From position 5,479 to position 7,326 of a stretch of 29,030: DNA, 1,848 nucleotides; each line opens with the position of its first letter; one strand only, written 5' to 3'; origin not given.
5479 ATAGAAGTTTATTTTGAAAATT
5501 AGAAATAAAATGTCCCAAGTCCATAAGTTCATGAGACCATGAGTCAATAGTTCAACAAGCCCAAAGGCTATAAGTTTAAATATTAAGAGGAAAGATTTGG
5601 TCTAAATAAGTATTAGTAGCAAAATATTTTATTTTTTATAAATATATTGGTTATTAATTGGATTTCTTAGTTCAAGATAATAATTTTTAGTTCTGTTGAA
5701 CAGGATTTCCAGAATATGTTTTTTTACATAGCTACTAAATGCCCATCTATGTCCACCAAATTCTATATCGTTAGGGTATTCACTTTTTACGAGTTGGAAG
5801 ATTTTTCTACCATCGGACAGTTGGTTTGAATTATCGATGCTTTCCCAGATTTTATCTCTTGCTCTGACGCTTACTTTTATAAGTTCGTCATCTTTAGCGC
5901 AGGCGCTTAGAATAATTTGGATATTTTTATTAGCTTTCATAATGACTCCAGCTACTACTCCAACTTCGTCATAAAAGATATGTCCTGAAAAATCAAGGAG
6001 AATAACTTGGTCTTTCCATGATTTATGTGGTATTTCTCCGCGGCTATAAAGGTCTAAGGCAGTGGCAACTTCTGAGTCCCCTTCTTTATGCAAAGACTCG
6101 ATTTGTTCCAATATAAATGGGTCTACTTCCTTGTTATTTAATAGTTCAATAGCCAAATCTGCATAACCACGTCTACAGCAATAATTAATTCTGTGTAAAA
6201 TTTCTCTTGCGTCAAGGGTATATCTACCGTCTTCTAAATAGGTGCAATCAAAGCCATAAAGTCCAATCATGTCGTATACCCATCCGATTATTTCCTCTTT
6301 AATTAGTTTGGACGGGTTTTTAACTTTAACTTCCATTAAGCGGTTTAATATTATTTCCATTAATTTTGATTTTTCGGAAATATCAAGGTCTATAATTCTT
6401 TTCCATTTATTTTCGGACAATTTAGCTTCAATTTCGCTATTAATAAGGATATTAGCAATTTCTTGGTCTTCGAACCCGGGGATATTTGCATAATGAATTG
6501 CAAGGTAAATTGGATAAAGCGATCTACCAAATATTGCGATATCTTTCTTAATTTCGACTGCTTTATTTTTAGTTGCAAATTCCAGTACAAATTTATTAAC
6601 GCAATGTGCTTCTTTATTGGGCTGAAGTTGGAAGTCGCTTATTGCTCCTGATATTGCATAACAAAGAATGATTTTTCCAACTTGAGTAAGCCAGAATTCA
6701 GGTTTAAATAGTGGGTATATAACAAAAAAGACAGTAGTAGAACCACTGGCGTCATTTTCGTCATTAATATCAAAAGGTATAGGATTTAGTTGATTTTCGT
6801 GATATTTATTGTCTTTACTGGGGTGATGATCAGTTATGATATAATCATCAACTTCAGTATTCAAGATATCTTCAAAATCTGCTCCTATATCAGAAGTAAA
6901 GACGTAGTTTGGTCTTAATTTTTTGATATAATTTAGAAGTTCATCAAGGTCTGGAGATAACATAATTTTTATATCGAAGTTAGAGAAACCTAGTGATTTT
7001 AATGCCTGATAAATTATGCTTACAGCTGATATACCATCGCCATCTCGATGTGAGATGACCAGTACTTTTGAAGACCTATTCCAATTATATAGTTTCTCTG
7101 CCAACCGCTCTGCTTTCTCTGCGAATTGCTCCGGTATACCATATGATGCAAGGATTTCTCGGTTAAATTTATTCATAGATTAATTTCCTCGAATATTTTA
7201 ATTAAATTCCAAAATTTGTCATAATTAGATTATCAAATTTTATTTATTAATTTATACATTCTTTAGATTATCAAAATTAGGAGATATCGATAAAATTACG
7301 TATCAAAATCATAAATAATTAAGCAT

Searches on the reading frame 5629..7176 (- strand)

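Call 28: search_protein_families(library=pfam, proteins=[window:5629-7176:-], max_evalue=0.001)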
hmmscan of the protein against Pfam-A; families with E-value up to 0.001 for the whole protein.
window:5629-7176:- (515 aa): 2 families
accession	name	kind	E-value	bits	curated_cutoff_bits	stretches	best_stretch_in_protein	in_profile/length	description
PF01368.27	DHH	-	2.3e-09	38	28.1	1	37-154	1-103/125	DHH family, N-terminal domain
PF21763.2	DHH_CID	-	9.2e-07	29.6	27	1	215-286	1-76/84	DHH-CID domain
